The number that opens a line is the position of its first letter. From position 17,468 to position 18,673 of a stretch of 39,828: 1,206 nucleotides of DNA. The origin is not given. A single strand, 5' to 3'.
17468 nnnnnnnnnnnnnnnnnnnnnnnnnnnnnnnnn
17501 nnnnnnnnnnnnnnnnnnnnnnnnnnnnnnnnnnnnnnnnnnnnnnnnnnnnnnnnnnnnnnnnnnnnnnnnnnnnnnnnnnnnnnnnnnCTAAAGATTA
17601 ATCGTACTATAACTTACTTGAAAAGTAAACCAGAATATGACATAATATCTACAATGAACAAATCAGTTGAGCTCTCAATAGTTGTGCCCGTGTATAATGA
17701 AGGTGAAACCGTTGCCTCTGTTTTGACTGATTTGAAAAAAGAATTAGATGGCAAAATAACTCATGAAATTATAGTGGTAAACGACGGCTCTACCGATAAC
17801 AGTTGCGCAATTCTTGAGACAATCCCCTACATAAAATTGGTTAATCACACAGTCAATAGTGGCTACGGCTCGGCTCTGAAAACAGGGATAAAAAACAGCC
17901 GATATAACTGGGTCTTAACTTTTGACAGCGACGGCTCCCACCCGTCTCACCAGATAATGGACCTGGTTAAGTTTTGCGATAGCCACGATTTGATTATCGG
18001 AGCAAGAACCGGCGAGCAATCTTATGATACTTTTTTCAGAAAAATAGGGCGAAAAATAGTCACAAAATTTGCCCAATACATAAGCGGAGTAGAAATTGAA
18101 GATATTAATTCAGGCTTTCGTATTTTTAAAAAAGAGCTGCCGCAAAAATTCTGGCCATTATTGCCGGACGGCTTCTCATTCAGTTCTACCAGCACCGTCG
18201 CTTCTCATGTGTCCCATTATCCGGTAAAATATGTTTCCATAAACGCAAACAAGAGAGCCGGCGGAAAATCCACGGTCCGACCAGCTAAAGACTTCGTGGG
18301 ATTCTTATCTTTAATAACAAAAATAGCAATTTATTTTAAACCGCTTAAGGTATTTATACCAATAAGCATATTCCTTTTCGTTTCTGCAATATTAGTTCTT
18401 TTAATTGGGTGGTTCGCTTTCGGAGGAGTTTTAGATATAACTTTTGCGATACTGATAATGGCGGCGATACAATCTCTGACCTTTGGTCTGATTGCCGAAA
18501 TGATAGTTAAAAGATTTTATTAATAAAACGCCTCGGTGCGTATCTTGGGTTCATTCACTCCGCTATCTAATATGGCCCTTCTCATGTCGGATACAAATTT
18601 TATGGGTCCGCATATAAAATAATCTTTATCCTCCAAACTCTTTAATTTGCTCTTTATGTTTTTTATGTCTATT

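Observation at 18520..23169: Six-gene operon coupling a B12-rSAM to its own Fe-S assembly and electron-supply chain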

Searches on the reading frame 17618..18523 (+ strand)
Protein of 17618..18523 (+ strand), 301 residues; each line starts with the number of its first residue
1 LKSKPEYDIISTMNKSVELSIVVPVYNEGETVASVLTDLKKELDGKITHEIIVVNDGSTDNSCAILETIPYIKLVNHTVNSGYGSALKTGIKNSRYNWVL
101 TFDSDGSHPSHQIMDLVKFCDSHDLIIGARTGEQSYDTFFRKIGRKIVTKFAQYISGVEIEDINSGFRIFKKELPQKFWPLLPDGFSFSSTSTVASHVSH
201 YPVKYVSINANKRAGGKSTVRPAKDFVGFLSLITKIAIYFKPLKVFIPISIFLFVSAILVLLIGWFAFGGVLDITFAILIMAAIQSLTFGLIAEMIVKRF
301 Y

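Call 7: search_protein_families(library=pfam, proteins=[window:17618-18523:+], max_evalue=0.001)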
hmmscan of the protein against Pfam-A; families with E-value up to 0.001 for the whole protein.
window:17618-18523:+ (301 aa): 1 family
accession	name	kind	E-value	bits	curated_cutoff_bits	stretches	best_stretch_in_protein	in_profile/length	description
PF00535.33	Glycos_transf_2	-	1.3e-25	90.7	23.3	1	20-173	1-162/168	Glycosyl transferase family 2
